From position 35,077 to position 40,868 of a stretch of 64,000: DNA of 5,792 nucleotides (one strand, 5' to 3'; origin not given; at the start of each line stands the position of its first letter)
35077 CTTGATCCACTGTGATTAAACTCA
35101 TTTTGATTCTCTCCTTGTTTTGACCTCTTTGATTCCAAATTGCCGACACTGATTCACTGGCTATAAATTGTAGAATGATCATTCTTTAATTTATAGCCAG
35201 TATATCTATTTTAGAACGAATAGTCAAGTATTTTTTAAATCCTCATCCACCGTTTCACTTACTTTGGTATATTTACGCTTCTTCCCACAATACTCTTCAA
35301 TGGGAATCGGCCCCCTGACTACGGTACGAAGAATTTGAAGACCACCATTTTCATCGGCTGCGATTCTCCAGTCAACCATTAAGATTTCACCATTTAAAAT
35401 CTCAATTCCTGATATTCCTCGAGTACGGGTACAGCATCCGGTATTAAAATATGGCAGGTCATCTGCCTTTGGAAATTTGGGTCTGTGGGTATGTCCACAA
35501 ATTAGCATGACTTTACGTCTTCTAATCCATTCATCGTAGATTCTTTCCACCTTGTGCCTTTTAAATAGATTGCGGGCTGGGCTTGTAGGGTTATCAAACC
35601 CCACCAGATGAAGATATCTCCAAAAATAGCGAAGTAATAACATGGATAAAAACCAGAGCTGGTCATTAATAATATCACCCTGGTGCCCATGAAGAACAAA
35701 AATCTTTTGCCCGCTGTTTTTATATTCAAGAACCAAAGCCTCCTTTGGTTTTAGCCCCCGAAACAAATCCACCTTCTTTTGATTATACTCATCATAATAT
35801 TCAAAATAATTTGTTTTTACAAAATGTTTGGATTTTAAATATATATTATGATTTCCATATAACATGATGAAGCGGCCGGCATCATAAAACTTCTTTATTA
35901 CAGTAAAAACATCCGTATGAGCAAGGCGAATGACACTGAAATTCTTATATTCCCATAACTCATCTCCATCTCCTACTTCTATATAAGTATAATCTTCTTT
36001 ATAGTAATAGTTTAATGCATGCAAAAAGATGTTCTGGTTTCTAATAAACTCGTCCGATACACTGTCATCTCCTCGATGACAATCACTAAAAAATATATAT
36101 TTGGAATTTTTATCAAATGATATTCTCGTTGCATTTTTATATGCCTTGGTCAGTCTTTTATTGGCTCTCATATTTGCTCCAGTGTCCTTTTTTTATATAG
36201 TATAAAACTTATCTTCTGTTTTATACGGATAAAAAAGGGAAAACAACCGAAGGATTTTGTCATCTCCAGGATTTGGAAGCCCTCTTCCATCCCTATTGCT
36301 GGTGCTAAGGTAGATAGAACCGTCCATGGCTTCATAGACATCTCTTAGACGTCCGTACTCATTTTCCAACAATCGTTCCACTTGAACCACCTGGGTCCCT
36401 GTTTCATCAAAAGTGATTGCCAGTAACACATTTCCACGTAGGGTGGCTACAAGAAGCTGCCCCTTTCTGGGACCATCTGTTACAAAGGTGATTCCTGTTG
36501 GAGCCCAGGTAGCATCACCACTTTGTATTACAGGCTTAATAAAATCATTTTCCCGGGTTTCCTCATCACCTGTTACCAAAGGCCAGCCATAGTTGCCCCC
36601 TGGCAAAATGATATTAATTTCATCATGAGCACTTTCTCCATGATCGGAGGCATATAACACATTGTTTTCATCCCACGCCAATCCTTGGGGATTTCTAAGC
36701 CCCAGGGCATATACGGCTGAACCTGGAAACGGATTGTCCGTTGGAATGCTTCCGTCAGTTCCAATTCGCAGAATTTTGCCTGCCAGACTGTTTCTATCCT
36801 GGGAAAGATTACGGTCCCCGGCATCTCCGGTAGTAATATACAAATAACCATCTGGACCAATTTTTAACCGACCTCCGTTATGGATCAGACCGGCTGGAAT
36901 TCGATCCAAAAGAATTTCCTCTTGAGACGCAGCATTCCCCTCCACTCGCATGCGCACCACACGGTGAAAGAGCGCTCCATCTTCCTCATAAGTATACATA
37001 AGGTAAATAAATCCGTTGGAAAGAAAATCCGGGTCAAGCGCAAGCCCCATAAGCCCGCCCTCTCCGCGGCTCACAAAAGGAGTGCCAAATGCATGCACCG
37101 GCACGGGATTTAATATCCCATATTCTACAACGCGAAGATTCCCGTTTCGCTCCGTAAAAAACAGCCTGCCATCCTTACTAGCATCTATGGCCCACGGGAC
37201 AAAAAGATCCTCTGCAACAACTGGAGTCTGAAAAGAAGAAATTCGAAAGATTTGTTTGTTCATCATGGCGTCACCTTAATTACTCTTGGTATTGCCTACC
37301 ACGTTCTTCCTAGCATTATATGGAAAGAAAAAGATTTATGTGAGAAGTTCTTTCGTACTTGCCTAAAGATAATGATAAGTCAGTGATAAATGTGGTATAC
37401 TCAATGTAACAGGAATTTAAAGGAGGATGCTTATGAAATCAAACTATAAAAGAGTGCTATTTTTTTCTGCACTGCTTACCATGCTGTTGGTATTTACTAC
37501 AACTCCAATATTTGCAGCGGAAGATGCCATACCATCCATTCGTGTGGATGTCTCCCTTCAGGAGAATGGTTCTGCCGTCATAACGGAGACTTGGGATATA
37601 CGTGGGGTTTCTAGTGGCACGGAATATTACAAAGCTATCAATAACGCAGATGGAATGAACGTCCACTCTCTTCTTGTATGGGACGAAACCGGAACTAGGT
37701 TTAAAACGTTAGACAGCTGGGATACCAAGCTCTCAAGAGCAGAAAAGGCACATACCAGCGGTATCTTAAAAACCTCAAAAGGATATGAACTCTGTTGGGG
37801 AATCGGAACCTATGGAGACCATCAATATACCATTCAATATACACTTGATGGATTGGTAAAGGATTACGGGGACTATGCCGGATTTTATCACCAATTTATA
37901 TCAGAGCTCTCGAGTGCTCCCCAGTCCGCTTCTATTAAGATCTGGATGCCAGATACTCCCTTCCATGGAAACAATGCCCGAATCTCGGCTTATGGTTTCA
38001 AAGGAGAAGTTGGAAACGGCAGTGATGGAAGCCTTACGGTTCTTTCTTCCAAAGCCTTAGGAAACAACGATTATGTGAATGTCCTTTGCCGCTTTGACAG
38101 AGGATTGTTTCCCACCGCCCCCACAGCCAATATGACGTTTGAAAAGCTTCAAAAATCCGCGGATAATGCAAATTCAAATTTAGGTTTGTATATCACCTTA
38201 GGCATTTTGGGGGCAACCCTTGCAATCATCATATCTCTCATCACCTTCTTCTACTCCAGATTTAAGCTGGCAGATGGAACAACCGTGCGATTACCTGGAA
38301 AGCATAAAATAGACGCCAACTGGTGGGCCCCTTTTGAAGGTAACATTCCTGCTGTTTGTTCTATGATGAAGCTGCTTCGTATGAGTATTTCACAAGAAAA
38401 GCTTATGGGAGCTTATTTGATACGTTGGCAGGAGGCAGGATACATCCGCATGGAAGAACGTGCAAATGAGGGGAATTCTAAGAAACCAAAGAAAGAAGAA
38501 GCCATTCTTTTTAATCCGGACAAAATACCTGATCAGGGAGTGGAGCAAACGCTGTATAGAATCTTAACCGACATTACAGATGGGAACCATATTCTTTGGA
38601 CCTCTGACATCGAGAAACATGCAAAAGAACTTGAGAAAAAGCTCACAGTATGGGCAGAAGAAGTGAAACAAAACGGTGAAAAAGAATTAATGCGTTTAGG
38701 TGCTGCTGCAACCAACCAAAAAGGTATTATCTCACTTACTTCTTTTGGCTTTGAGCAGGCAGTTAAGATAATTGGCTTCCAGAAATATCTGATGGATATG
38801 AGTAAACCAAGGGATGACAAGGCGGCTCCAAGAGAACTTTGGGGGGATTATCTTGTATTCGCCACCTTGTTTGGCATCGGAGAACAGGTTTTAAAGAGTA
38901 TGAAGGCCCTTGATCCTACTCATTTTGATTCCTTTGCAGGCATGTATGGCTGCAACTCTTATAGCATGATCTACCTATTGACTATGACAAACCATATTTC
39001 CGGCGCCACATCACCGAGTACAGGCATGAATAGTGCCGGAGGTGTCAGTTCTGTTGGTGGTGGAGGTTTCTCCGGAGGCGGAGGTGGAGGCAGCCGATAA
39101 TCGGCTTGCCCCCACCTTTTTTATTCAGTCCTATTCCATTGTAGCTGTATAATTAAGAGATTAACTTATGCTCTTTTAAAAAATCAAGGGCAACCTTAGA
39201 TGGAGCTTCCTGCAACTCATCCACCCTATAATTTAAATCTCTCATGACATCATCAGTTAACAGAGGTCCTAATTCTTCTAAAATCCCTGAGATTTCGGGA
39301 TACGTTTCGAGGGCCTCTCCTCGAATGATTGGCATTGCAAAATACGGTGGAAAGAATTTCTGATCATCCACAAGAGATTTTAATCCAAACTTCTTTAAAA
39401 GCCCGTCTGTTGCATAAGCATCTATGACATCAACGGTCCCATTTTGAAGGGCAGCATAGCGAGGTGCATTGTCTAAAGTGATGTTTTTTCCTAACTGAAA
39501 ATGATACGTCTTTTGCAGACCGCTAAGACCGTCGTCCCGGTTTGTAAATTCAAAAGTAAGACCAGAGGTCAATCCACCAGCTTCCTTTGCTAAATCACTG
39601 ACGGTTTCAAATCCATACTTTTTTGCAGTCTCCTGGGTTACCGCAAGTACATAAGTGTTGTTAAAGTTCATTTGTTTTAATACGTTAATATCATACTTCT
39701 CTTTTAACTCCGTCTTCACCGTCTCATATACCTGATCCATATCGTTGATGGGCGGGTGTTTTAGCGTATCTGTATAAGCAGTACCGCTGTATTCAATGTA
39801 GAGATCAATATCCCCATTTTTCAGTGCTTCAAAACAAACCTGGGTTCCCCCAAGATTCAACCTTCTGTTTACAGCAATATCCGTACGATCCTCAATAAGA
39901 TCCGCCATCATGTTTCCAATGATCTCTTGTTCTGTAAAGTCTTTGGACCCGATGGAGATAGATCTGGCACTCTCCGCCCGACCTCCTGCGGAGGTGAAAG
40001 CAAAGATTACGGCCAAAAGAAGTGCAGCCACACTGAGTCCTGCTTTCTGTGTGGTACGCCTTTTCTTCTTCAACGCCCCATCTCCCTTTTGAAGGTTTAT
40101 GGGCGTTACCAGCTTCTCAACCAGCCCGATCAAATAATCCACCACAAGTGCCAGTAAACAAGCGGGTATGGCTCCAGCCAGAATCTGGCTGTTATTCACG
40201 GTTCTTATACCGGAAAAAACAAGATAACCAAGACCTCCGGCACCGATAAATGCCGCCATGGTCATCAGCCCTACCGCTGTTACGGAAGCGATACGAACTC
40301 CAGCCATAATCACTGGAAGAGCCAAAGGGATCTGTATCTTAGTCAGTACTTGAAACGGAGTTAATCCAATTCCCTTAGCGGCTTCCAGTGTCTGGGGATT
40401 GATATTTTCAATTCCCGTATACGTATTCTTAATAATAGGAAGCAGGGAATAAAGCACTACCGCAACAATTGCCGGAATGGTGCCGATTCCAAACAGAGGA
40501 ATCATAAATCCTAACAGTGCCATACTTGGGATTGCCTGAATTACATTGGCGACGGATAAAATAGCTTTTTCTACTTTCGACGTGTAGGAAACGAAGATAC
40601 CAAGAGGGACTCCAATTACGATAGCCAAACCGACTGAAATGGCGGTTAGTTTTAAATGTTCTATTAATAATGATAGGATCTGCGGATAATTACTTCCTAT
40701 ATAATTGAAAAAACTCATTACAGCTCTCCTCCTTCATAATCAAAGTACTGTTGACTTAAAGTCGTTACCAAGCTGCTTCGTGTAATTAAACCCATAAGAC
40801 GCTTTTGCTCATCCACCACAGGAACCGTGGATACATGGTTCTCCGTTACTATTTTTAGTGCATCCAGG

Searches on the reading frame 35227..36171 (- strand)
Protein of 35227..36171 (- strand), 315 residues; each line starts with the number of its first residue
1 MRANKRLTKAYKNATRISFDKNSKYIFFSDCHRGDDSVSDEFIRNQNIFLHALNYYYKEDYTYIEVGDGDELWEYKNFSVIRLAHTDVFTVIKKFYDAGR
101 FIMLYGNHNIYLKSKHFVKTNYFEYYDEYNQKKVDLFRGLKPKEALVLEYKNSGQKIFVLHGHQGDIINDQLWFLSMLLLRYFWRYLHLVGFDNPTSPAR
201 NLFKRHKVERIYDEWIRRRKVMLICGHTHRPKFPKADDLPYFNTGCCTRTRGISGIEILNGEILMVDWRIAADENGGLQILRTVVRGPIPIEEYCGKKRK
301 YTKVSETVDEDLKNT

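Call 91: search_protein_families(library=pfam, proteins=[window:35227-36171:-], max_evalue=0.01)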
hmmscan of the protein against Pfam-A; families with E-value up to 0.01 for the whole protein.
window:35227-36171:- (315 aa): 2 families
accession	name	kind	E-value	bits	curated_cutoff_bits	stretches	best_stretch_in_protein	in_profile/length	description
PF12850.12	Metallophos_2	-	2e-06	28.3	27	1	89-252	39-140/154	Calcineurin-like phosphoesterase superfamily domain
PF00149.33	Metallophos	-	9.6e-05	23.3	21.5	1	25-231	3-191/191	Calcineurin-like phosphoesterase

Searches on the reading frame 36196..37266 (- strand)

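Call 45: search_protein_families(library=pfam, proteins=[window:36196-37266:-], max_evalue=0.00001)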
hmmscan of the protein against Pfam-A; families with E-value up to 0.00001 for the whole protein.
window:36196-37266:- (357 aa): 1 family
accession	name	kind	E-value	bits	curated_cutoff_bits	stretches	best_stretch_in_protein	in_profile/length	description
PF07995.17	GSDH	-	6.7e-80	269.3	25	1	23-328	3-329/332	Glucose / Sorbosone dehydrogenase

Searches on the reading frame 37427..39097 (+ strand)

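Call 45: search_protein_families(library=pfam, proteins=[window:37427-39097:+], max_evalue=0.00001)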
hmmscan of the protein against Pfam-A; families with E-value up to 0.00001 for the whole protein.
window:37427-39097:+ (557 aa): 2 families
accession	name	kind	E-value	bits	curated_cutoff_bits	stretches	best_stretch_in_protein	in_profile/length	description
PF20990.2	DUF2207_C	-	2.7e-18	67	33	2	436-492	191-247/247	Predicted membrane protein (DUF2207) C-terminal domain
PF09972.14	DUF2207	-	1.7e-12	48.3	24.4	1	35-219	2-168/172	Predicted membrane protein (DUF2207) N-terminal domain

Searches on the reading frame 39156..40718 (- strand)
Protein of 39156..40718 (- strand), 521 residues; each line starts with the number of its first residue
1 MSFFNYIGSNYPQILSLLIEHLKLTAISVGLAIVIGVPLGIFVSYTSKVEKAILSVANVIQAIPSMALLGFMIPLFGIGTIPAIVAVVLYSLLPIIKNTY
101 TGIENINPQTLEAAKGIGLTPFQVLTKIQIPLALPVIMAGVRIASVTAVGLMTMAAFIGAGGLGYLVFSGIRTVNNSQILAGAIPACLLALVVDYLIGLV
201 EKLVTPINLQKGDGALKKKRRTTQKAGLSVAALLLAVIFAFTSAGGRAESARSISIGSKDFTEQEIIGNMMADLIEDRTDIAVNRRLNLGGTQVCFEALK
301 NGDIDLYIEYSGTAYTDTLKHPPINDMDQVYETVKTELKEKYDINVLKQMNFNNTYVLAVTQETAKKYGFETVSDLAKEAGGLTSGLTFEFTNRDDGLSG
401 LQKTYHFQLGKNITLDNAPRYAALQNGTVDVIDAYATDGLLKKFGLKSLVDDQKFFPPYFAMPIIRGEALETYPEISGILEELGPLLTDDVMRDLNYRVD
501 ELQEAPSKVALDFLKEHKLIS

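Call 46: search_protein_families(library=pfam, proteins=[window:39156-40718:-], max_evalue=0.00001)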
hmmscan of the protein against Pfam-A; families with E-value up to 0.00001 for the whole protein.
window:39156-40718:- (521 aa): 2 families
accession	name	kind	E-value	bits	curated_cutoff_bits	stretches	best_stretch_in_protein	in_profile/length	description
PF04069.17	OpuAC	-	6.4e-64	216.5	21.2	1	253-516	2-257/257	Substrate binding domain of ABC-type glycine betaine transport system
PF00528.27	BPD_transp_1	-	5.7e-26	91.8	26.4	1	36-204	1-182/184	Binding-protein-dependent transport system inner membrane component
